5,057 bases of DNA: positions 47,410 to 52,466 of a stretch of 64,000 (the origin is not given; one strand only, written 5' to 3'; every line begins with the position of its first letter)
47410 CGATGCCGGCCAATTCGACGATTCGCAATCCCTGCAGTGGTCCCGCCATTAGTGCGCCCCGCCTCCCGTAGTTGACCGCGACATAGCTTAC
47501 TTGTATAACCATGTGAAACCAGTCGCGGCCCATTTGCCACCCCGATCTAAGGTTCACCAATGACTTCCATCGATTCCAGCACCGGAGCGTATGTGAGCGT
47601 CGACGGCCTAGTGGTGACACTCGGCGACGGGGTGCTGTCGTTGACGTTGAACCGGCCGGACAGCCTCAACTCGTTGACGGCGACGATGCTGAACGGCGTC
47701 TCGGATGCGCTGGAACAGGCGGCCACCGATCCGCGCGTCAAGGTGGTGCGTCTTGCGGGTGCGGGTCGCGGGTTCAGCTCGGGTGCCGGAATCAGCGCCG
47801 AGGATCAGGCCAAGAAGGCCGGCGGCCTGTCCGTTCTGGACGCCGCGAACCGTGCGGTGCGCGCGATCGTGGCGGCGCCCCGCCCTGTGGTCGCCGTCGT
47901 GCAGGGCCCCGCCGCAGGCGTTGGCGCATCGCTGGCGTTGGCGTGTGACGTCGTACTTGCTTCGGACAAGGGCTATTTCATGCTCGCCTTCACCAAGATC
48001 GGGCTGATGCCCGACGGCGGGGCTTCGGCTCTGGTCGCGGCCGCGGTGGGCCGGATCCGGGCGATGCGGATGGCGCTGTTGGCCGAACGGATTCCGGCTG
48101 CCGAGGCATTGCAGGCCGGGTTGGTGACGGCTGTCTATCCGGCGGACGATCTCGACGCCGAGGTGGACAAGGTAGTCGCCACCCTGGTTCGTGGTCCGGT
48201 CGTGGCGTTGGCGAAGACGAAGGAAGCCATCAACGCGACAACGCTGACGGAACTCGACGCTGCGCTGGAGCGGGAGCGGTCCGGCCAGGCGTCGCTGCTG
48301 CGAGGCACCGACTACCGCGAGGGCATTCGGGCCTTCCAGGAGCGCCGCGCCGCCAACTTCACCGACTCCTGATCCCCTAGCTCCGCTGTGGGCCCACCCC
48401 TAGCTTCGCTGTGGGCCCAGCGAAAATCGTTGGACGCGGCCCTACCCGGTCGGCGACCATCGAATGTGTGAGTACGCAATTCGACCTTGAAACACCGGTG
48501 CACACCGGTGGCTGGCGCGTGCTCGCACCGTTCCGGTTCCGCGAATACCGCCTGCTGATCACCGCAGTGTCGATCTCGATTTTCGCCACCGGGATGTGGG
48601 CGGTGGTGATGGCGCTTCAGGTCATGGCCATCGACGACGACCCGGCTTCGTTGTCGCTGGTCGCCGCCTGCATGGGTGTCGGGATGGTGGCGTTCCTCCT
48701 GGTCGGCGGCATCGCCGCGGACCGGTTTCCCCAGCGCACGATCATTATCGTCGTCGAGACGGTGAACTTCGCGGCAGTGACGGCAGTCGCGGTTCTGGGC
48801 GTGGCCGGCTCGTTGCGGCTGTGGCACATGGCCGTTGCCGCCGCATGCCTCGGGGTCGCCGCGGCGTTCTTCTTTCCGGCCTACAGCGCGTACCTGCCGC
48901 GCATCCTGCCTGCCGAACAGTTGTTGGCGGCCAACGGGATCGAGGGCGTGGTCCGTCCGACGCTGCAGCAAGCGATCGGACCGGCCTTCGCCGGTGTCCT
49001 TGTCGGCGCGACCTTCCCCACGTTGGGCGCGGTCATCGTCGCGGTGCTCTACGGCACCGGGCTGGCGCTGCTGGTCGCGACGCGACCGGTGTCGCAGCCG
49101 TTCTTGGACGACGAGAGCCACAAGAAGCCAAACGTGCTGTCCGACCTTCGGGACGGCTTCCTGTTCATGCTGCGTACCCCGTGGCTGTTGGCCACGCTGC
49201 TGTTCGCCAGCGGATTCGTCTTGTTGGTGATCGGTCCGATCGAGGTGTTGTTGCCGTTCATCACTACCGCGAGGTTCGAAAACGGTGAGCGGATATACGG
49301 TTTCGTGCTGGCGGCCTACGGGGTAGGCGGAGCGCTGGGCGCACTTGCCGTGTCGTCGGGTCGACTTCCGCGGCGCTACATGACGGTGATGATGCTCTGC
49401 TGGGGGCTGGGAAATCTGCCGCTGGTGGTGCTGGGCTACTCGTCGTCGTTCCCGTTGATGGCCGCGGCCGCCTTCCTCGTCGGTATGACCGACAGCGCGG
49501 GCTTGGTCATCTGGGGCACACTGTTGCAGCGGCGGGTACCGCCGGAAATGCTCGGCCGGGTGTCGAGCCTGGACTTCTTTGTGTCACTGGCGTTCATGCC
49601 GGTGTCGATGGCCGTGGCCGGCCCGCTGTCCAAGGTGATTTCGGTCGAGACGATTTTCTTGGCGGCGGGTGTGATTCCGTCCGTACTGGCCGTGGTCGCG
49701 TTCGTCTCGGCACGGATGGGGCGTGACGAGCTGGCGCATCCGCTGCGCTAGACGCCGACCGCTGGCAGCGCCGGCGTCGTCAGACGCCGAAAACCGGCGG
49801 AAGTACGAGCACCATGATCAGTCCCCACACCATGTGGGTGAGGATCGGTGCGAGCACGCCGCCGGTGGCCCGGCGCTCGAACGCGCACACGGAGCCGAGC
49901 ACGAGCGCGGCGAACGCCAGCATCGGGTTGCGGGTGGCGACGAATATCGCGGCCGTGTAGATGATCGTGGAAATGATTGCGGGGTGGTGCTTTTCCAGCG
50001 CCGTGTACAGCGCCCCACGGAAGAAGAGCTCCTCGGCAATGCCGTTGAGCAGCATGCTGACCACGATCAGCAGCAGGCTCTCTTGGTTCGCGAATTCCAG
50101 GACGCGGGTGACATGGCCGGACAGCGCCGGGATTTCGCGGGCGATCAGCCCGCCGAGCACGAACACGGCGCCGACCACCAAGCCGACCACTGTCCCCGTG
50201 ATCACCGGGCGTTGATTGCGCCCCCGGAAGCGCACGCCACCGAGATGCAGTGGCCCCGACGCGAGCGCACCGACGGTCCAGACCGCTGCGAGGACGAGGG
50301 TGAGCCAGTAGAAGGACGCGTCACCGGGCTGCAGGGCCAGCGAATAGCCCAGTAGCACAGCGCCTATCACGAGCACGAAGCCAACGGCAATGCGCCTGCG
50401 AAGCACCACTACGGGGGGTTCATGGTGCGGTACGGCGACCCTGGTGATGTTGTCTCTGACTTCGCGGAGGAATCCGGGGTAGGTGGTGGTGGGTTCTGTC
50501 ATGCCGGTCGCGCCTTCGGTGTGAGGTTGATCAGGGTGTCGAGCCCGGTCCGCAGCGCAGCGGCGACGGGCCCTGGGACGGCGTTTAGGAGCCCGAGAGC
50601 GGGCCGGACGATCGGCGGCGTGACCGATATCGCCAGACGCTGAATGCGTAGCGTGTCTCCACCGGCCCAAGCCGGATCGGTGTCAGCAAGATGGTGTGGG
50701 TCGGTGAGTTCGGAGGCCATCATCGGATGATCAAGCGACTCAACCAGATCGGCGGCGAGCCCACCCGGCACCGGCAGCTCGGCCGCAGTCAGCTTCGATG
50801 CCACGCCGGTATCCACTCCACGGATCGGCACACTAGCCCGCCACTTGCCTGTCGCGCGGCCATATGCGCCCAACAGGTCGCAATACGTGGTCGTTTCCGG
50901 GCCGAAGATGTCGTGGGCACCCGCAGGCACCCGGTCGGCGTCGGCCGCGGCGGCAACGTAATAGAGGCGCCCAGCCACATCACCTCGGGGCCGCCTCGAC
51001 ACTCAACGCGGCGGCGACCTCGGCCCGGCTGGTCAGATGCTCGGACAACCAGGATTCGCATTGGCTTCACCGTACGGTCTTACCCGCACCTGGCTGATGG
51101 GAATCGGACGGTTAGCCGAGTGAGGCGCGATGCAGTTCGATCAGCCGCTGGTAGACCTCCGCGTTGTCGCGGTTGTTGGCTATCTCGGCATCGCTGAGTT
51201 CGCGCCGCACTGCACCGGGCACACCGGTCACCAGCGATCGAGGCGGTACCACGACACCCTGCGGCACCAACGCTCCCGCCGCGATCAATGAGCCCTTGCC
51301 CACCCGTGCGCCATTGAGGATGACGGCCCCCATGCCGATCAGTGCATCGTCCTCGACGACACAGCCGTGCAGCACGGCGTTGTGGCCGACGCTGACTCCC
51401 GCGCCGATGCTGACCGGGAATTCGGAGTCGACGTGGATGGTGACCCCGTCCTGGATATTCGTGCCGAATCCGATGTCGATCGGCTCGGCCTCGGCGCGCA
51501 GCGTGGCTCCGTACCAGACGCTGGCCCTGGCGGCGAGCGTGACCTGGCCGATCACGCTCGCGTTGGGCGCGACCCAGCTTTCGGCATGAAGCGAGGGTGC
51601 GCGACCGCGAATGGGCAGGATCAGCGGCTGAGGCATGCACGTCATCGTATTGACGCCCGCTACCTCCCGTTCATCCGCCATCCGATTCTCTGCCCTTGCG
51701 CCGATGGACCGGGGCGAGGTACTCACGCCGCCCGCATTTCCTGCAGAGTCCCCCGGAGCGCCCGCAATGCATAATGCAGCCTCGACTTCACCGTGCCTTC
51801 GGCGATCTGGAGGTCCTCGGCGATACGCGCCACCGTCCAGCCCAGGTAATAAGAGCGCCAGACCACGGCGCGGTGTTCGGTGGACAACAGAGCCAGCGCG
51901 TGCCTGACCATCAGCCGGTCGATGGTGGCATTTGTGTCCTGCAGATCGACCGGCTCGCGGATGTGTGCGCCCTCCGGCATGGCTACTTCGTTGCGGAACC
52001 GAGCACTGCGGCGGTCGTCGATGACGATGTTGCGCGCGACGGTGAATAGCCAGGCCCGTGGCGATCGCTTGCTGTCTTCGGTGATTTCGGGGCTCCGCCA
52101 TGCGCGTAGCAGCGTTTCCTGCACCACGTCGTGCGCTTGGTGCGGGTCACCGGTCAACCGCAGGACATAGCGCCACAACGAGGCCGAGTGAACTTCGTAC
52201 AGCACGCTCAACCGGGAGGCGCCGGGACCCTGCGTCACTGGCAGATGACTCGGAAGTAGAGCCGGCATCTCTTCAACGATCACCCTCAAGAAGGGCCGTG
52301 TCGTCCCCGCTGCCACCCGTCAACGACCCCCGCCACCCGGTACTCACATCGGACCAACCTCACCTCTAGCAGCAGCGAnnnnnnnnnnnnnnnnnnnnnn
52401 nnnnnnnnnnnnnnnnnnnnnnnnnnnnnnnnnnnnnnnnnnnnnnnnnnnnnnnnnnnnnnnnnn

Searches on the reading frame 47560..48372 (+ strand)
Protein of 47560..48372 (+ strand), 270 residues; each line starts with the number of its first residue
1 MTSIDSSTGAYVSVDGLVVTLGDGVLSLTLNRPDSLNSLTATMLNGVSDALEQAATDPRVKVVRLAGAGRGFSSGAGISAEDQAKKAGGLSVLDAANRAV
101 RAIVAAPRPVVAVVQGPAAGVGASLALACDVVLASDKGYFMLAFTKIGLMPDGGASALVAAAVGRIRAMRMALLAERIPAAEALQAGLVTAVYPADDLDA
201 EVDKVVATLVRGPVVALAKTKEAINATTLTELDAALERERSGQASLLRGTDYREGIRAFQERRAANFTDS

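Call 39: search_protein_families(library=pfam, proteins=[window:47560-48372:+], max_evalue=0.001)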
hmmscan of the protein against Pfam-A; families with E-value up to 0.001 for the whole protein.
window:47560-48372:+ (270 aa): 2 families
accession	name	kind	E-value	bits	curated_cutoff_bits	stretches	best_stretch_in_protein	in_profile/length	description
PF00378.25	ECH_1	-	1.1e-55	189.2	27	1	23-269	4-250/251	Enoyl-CoA hydratase/isomerase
PF16113.10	ECH_2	-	2.6e-31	109.8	27.2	1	27-204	3-183/335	Enoyl-CoA hydratase/isomerase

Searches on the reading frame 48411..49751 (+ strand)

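Call 39: search_protein_families(library=pfam, proteins=[window:48411-49751:+], max_evalue=0.001)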
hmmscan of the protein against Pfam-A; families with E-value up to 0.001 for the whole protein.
window:48411-49751:+ (446 aa): 2 families
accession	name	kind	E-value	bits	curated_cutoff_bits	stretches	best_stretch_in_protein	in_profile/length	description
PF07690.21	MFS_1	-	3.1e-25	89.3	33.4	2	53-322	3-264/347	Major Facilitator Superfamily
PF05977.19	MFS_3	-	1.2e-19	70.6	27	1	38-431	4-390/524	Transmembrane secretion effector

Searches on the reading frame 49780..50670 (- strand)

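Call 39: search_protein_families(library=pfam, proteins=[window:49780-50670:-], max_evalue=0.001)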
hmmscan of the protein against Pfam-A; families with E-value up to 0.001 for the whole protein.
window:49780-50670:- (296 aa): 1 family
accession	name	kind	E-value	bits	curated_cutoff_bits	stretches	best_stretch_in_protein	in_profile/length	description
PF02517.21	Rce1-like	-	4.6e-14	52.9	22.4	1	197-284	3-92/93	Type II CAAX prenyl endopeptidase Rce1-like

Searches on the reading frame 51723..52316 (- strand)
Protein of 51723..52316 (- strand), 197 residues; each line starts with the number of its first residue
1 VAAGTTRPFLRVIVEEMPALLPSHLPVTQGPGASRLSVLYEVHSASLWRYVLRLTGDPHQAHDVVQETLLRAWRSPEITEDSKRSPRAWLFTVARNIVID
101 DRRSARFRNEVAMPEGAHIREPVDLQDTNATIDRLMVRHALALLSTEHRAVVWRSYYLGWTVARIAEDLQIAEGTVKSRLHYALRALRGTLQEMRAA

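Call 4: search_protein_families(library=pfam, proteins=[window:51723-52316:-], max_evalue=0.01)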
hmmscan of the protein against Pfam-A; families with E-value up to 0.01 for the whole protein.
window:51723-52316:- (197 aa): 6 families
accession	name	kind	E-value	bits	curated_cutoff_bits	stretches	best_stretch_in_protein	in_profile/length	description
PF04542.20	Sigma70_r2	-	1.9e-18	66.4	24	1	39-106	1-69/71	Sigma-70 region 2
PF08281.18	Sigma70_r4_2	-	4.8e-12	45.8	25.7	1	135-187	2-54/54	Sigma-70, region 4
PF04545.22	Sigma70_r4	-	6.8e-11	41.9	24.1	1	140-188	1-49/50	Sigma-70, region 4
PF22029.2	PhyR_sigma2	-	6.6e-07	29.7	27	1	47-93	8-53/55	Sigma2 domain of PhyR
PF07638.17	Sigma70_ECF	-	0.00077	19.8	21.1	1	86-184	75-176/185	ECF sigma factor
PF06056.18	Terminase_5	-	0.0018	18.6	20.3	1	156-178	10-32/58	Putative ATPase subunit of terminase (gpP-like)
